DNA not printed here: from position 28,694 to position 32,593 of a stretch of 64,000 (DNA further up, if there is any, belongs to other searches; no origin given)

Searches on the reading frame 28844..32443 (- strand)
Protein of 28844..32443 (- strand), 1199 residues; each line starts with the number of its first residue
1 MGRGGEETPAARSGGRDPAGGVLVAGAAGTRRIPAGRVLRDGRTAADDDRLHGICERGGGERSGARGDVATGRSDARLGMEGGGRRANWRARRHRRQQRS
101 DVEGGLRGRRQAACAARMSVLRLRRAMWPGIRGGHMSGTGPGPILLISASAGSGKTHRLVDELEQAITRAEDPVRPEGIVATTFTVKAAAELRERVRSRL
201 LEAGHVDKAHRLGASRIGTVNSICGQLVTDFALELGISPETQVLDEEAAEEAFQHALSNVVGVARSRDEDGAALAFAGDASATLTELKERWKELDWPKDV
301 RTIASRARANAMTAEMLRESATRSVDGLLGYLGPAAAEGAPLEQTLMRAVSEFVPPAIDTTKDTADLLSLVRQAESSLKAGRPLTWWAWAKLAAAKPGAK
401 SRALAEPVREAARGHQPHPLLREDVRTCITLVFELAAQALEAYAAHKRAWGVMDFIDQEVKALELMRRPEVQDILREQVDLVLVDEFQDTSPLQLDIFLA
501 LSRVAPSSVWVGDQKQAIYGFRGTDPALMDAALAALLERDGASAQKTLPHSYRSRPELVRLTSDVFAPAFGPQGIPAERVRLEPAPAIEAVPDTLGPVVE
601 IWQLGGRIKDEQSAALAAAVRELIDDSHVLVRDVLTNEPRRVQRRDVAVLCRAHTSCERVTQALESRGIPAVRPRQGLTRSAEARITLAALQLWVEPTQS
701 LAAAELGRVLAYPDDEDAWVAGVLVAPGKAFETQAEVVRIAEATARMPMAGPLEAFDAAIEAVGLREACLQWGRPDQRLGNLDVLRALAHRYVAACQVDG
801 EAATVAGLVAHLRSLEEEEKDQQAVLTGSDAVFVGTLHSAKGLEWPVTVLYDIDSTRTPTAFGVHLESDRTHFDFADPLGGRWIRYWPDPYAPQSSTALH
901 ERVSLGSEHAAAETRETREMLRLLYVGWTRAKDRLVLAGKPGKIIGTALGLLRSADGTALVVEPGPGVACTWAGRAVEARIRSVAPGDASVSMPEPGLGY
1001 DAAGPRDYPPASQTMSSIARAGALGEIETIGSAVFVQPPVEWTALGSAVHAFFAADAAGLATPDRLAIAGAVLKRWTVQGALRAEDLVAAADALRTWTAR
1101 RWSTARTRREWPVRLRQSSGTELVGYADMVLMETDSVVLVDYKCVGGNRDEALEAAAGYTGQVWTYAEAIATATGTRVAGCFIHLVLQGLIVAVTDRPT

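Call 36: search_protein_families(library=pfam, proteins=[window:28844-32443:-], max_evalue=0.00001)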
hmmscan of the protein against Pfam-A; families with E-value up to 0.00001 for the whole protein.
window:28844-32443:- (1199 aa): 5 families
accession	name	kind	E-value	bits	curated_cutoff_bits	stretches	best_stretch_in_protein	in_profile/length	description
PF00580.27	UvrD-helicase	-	2e-41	142.9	23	1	145-530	16-264/271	UvrD/REP helicase N-terminal domain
PF13361.12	UvrD_C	-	1.5e-16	61.2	25.6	1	778-937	237-345/350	UvrD-like helicase C-terminal domain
PF13245.12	AAA_19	-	7.1e-13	49.3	25.1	1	143-522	12-134/134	AAA domain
PF13538.12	UvrD_C_2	-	5.2e-08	33.1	27.4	0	914-937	28-51/52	UvrD-like helicase C-terminal domain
PF12705.13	PDDEXK_1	-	6.4e-06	26.7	22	1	1044-1175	36-176/247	PD-(D/E)XK nuclease superfamily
